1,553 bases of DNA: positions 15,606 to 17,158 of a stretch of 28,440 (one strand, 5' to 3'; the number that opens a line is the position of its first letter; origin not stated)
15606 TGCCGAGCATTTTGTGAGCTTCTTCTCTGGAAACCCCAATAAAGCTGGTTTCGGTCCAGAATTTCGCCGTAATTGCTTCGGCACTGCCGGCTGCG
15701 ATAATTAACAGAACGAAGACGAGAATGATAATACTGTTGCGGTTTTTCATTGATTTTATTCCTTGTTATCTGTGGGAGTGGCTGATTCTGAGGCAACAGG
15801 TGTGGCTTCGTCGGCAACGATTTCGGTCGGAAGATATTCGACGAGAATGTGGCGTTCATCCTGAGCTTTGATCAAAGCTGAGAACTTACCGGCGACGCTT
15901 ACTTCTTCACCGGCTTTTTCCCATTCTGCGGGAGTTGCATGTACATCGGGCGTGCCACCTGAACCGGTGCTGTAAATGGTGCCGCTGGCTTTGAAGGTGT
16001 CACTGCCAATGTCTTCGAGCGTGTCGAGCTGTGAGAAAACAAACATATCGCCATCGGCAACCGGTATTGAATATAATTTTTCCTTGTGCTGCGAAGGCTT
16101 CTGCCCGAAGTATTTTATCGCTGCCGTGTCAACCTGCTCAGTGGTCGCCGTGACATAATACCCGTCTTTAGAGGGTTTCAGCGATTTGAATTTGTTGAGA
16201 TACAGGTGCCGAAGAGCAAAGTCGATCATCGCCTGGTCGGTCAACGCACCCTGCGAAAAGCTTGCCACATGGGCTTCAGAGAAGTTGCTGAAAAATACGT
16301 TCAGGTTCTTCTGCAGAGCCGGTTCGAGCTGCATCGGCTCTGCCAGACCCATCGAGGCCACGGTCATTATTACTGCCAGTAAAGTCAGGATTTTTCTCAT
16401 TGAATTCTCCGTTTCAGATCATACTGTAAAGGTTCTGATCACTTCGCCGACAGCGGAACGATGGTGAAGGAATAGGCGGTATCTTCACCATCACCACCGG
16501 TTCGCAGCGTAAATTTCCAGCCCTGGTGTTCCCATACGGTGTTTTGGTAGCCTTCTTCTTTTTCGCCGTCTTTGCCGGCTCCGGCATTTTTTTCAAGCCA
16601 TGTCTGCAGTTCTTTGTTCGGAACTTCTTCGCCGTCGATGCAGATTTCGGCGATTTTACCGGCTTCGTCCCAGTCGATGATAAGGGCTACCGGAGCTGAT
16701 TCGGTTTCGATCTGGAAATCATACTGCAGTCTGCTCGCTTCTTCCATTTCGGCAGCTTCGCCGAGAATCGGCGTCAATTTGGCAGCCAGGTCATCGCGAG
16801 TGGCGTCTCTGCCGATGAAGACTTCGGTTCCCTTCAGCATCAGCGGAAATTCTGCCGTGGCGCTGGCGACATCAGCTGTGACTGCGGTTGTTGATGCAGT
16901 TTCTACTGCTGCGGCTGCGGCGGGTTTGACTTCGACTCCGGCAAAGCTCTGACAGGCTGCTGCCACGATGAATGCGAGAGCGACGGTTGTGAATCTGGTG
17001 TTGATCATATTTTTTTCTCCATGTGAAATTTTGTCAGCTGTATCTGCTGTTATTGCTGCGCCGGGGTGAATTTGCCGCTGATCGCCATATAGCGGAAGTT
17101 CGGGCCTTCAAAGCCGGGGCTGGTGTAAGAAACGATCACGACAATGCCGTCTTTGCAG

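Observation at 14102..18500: Six-gene operon encoding only signal-peptide proteins of unknown function, ending with a secreted LRR protein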

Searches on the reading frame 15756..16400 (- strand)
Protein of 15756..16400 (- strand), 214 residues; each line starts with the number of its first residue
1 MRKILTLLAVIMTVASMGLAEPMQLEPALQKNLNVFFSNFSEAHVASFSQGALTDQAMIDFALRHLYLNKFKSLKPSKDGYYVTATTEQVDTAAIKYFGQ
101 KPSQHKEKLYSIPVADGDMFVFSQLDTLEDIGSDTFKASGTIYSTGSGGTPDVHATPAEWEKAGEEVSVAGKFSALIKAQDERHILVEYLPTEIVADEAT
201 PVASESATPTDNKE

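Call 3: search_protein_families(library=pfam, proteins=[window:15756-16400:-], max_evalue=1)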
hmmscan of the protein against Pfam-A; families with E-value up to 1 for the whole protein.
window:15756-16400:- (214 aa): 0 families

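Call 5: search_protein_families(library=ncbifam, proteins=[window:15756-16400:-], max_evalue=1)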
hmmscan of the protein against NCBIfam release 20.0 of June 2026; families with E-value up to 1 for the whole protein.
window:15756-16400:- (214 aa): 1 family
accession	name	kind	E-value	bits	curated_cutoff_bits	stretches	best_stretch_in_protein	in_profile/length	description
NF009729.0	PRK13254.1-3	equivalog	0.17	11.5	171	1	7-104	9-96/155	cytochrome c maturation protein CcmE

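Call 24: search_solved_structures(query=window:15756-16400:-, max_evalue=1)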
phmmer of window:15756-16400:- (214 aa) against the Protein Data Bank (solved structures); distinct sequences matched with E-value up to 1: 0.

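Call 28: find_homologous_proteins(query=window:15756-16400:-)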
Query window:15756-16400:- (214 aa): 76 proteins with E <= 0.001 among 303 candidates.
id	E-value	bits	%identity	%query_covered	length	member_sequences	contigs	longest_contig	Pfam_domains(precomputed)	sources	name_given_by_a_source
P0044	8.6e-122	422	92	100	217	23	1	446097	-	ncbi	-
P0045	4.8e-119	413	89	100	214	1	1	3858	-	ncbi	-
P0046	7.9e-116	403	87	100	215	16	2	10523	-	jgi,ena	-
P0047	6.8e-114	396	90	95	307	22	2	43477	-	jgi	jgi:hypothetical protein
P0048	9.9e-113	393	90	93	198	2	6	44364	-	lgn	-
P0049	5.1e-111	387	84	100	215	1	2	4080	-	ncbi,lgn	-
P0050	4.8e-104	364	79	100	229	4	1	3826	-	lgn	-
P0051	7.6e-104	364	80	99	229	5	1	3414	-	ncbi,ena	-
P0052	1.3e-81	291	65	95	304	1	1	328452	-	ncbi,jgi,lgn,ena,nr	ncbi:MAG: hypothetical protein KKB51_03590 [Candidatus Riflebacteria bacterium]|nr:hypothetical prot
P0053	5.9e-81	289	63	100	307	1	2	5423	-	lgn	-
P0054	6.9e-79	282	63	97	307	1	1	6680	-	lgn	-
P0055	5.8e-78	279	62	100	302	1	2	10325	-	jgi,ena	-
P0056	6.5e-76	273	66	90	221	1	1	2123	-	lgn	-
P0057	7.5e-75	269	67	88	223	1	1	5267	-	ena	-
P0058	1.8e-67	245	59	92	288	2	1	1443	-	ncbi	-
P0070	2.2e-57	212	53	86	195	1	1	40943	-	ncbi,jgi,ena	jgi:hypothetical protein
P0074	1.7e-52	196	50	88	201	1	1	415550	-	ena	-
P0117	4.2e-33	133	50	64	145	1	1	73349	-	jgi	jgi:hypothetical protein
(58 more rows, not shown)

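Call 30: find_encoding_contigs(protein=P0074, flank=6000, max_places=1)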
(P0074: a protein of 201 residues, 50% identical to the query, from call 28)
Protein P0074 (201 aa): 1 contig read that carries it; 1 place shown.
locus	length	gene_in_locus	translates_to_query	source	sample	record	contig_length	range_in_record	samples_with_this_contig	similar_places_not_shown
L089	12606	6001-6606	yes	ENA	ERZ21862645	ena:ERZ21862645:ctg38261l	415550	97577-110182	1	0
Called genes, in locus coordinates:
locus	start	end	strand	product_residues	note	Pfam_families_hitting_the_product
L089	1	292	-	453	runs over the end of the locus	PF00202:Aminotran_3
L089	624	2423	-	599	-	PF01590:GAF (weak), PF13185:GAF_2, PF00158:Sigma54_activat, PF14532:Sigma54_activ_2, PF25601:AAA_lid_14, PF02954:HTH_8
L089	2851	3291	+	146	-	PF28469:DUF8410 (weak)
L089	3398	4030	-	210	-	PF13358:DDE_3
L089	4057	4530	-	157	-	PF13551:HTH_29, PF13565:HTH_32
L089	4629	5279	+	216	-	PF05401:NodS (weak), PF01209:Ubie_methyltran, PF05219:DREV (weak), PF13489:Methyltransf_23, PF13847:Methyltransf_31, PF08241:Methyltransf_11, PF08242:Methyltransf_12, PF13649:Methyltransf_25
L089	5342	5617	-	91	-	-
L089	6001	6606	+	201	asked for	-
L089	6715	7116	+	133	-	-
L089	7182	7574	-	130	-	-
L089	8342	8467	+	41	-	-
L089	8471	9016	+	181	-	PF00856:SET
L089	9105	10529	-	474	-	PF01546:Peptidase_M20, PF07687:M20_dimer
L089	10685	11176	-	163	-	PF00583:Acetyltransf_1, PF13673:Acetyltransf_10 (weak), PF13508:Acetyltransf_7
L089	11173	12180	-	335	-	PF02655:ATP-grasp_3 (faint), PF07478:Dala_Dala_lig_C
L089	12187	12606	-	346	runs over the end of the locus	PF07478:Dala_Dala_lig_C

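Call 31: find_encoding_contigs(protein=P0070, flank=6000, max_places=1)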
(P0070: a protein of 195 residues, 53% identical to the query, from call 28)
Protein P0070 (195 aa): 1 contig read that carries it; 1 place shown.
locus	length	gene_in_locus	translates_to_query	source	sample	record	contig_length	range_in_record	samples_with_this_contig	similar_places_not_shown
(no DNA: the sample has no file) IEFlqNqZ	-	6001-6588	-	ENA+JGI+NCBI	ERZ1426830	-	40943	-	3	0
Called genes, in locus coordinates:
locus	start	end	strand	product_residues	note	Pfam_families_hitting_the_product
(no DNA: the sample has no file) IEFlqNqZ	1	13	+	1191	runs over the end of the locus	PF01855:POR_N, PF17147:PFOR_II, PF01558:POR, PF10371:EKR, PF12838:Fer4_7, PF13237:Fer4_10, PF13484:Fer4_16, PF02775:TPP_enzyme_C, +6 more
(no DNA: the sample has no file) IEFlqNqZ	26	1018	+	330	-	PF01207:Dus (faint), PF01180:DHO_dh, PF03060:NMO (faint)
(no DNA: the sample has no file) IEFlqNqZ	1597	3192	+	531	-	PF00015:MCPsignal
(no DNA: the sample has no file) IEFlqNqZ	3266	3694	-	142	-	-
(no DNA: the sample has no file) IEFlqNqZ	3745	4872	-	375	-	-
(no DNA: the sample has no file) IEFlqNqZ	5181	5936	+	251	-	-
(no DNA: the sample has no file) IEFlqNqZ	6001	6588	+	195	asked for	-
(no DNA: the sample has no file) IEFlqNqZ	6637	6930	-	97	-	-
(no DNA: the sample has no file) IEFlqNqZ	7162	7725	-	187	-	PF01257:2Fe-2S_thioredx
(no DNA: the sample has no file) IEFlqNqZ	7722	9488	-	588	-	PF13510:Fer2_4, PF10588:NADH-G_4Fe-4S_3, PF13237:Fer4_10 (weak), PF12838:Fer4_7, PF00037:Fer4 (weak), PF12837:Fer4_6 (weak), PF02906:Fe_hyd_lg_C, PF02256:Fe_hyd_SSU, +2 more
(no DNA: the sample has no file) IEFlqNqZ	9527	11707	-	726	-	PF01512:Complex1_51K, PF10589:NADH_4Fe-4S, PF12837:Fer4_6 (faint), PF12838:Fer4_7 (weak), PF14697:Fer4_21, PF00037:Fer4 (weak)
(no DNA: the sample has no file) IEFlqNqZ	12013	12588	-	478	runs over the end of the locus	PF13598:DUF4139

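Call 32: find_encoding_contigs(protein=P0117, flank=6000, max_places=1)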
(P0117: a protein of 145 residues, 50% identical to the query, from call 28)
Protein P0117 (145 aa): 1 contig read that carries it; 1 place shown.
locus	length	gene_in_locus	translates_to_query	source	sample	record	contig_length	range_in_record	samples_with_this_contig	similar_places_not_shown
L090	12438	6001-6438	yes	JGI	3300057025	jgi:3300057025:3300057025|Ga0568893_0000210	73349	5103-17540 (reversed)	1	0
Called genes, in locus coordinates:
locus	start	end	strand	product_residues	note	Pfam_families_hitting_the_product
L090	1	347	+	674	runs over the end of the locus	PF07695:7TMR-DISM_7TM, PF00512:HisKA, PF02518:HATPase_c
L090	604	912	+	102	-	-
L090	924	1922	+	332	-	PF15731:MqsA_antitoxin, PF01381:HTH_3 (weak), PF13560:HTH_31 (weak), PF13274:SocA_Panacea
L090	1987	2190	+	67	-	PF09954:DUF2188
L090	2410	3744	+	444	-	PF00072:Response_reg, PF08448:PAS_4 (weak), PF00158:Sigma54_activat, PF14532:Sigma54_activ_2, PF07728:AAA_5 (weak), PF00004:AAA (faint)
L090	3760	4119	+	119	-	PF25601:AAA_lid_14, PF02954:HTH_8, PF02796:HTH_7 (weak)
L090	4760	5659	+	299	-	-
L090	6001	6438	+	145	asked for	-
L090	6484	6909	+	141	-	-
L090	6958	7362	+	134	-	-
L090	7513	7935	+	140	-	-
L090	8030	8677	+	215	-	-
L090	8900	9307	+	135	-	-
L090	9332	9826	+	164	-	-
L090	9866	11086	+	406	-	PF27178:sll0997_C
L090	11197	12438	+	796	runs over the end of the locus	PF11369:DUF3160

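Call 46: predict_structure(alignment_id=A3)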
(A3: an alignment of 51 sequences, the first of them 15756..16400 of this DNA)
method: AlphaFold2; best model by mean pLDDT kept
length: 214 residues; sequences in the alignment: 51
mean_pLDDT: 87.0   pTM: 0.78
mean pLDDT of the five models: 87.0, 86.3, 86.0, 85.6, 85.5
residues with pLDDT >= 90: 155; 70-90: 18; 50-70: 33; < 50: 8
segments of 3 or more residues with pLDDT < 50: 198-201
pLDDT, mean of each block of 10 residues (from residue 1): 54 55 87 97 96 98 97 96 98 98 97 85 96 96 89 91 93 98 96 69 54 59
secondary structure, 60 per line:
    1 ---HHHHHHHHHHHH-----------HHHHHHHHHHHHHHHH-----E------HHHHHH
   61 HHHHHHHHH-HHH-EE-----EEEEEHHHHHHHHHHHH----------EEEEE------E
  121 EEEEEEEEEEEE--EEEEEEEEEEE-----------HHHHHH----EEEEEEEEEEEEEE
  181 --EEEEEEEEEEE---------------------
elements in order: H4-15 H27-42 H55-69 E82-86 H87-98 E109-113 E120-132 E135-145 H157-162 E167-180 E183-193
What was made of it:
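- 15756..16400 (-): g4: exported 214-aa protein, the hub of the cluster. It belongs to a new family with the invariant motif FFSNFSE and an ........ loop, has an NTF2/cystatin-like alpha+beta roll, and ends in a low-complexity tail (about aa 195-214). AlphaFold2 model with pLDDT 87 and pTM 0.78 (call 46).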

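Call 54: find_related_loci(query=A3, collection=metagenome_contigs, flank=6000)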
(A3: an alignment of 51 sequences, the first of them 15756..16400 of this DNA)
Query A3 (214 aa) in metagenome_contigs; peptide patterns used: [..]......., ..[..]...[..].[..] (x = any residue, [..] = any of these).
516 stretches matched a pattern; 84 encode a relative of the query (tblastn E <= 1e-3); the best 80 are kept; 80 distinct loci.
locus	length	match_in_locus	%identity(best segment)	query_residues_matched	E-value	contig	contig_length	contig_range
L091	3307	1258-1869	93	1-204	1e-132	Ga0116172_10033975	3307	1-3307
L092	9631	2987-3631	89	1-214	6e-127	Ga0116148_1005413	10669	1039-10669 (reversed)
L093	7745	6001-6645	88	1-214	8e-126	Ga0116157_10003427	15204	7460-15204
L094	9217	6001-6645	87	1-214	3e-125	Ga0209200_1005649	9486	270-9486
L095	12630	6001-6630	89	1-208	8e-124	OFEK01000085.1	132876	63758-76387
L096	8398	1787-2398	90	1-204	5e-123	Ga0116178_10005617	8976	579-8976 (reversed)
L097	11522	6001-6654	79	1-213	1e-113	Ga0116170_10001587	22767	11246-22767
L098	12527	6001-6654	79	1-213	1e-113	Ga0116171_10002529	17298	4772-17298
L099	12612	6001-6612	65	1-204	1e-90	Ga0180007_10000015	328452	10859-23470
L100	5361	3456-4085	62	1-213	6e-88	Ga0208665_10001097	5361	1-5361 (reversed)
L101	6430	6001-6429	90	1-143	1e-83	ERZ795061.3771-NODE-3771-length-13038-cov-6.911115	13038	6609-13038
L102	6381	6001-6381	90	1-127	5e-75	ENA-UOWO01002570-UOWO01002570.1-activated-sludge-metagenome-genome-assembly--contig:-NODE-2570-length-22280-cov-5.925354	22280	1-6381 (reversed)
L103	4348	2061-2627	57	7-194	8e-73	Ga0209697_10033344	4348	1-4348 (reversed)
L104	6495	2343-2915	57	1-193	3e-71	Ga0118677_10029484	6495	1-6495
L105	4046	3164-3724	60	1-189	4e-71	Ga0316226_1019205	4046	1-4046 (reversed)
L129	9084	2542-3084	38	23-190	3e-35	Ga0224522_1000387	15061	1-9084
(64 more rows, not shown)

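Call 65: search_protein_families(library=padloc, proteins=[window:15756-16400:-], max_evalue=0.1)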
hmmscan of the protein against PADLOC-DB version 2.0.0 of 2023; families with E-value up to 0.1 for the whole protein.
window:15756-16400:- (214 aa): 0 families

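Call 66: search_protein_families(library=phrogs, proteins=[window:15756-16400:-], max_evalue=0.1)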
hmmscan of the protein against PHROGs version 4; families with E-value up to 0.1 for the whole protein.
window:15756-16400:- (214 aa): 1 family
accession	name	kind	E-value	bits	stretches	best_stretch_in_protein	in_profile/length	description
phrog_20963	-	unknown function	0.067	14.1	0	14-39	11-33/51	-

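Call 75: search_protein_families(library=pfam, proteins=[L090:6484-6909:+, L090:6958-7362:+, L090:7513-7935:+, L090:8030-8677:+, L090:8900-9307:+, L090:9332-9826:+, L090:4760-5659:+, L089:6715-7116:+, L129:3109-3546:+], max_evalue=0.1)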
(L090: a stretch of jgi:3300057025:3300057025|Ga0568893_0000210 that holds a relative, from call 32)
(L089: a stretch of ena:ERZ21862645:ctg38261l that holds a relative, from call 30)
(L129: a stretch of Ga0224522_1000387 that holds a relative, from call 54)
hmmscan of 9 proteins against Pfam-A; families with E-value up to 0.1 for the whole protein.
L090:6484-6909:+ (141 aa): 0 families

L090:6958-7362:+ (134 aa): 0 families

L090:7513-7935:+ (140 aa): 0 families

L090:8030-8677:+ (215 aa): 0 families

L090:8900-9307:+ (135 aa): 1 family
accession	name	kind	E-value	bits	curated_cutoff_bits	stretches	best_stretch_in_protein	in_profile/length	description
PF11159.13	DUF2939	-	0.0072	17.1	24.8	1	40-64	16-40/93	Protein of unknown function (DUF2939)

L090:9332-9826:+ (164 aa): 0 families

L090:4760-5659:+ (299 aa): 5 families
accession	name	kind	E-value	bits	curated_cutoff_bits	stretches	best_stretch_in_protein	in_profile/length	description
PF12780.13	AAA_8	-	0.0038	17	25.6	1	194-284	169-254/259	P-loop containing dynein motor region D4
PF24075.1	DUF7367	-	0.0054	17.7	27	1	224-283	3-66/101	Domain of unknown function (DUF7367)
PF18662.7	HTH_56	-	0.015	15.7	26.2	0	241-289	14-64/111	Cch helix turn helix domain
PF22535.1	DUF7003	-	0.033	14.5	27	1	78-193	61-181/221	Family of unknown function (DUF7003)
PF16188.10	Peptidase_M24_C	-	0.078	13.4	28.9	0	74-104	29-62/63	C-terminal region of peptidase_M24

L089:6715-7116:+ (133 aa): 0 families

L129:3109-3546:+ (145 aa): 3 families
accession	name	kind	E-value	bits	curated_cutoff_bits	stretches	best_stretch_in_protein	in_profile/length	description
PF11523.13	DUF3223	-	0.0059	17.6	21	1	97-133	33-72/75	Protein of unknown function (DUF3223)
PF07790.16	Pilin_N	-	0.044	15.1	25.2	0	5-67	15-75/78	Archaeal Type IV pilin, N-terminal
PF23763.2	Beta-barrel_GLAA-B_I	-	0.058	14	28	0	20-55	50-85/95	GLAA-B beta-barrel domain I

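Call 87: find_related_loci(query=A3, collection=viral_contigs, flank=5000)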
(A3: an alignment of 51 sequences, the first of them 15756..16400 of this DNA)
Query A3 (214 aa) in viral_contigs; peptide patterns used: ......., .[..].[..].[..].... (x = any residue, [..] = any of these).
151 stretches matched a pattern, but none encodes a relative of the query by tblastn (E <= 1e-3).

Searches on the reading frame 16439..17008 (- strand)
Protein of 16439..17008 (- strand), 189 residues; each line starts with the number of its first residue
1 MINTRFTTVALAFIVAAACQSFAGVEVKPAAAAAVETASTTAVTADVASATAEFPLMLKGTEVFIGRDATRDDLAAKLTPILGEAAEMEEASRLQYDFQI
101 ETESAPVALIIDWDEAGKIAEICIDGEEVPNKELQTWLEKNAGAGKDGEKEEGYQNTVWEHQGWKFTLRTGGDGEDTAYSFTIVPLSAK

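Call 3: search_protein_families(library=pfam, proteins=[window:16439-17008:-], max_evalue=1)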
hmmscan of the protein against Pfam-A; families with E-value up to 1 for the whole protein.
window:16439-17008:- (189 aa): 0 families

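Call 5: search_protein_families(library=ncbifam, proteins=[window:16439-17008:-], max_evalue=1)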
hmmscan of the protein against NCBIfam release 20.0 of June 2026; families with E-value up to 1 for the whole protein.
window:16439-17008:- (189 aa): 0 families

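Call 65: search_protein_families(library=padloc, proteins=[window:16439-17008:-], max_evalue=0.1)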
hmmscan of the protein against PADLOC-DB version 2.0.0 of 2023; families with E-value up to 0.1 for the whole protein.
window:16439-17008:- (189 aa): 0 families

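Call 66: search_protein_families(library=phrogs, proteins=[window:16439-17008:-], max_evalue=0.1)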
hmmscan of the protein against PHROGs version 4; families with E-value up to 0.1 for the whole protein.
window:16439-17008:- (189 aa): 1 family
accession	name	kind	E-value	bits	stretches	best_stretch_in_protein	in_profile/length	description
phrog_34831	-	unknown function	0.037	14.9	1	10-100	59-148/217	-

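Call 70: search_solved_structures(query=A6, max_evalue=10)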
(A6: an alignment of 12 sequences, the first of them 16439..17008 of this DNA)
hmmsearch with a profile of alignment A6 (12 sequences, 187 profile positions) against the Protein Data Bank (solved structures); distinct sequences matched with E-value up to 10: 2.
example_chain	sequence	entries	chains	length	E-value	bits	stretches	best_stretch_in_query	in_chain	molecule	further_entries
8f7n_A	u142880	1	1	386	0.21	14.3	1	63-102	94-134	Methyl-accepting chemotaxis protein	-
5o6v_H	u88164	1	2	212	0.43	13.3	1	25-94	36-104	Fab 19/1786 - Heavy chain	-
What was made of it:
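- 16439..17008 (-): g3: exported 189-aa protein made of a signal peptide, an Ala/Thr-rich linker and a domain of about 135 aa with the motifs RLQYDF and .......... No Pfam, NCBIfam or PDB hit (calls 3, 5, 70).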
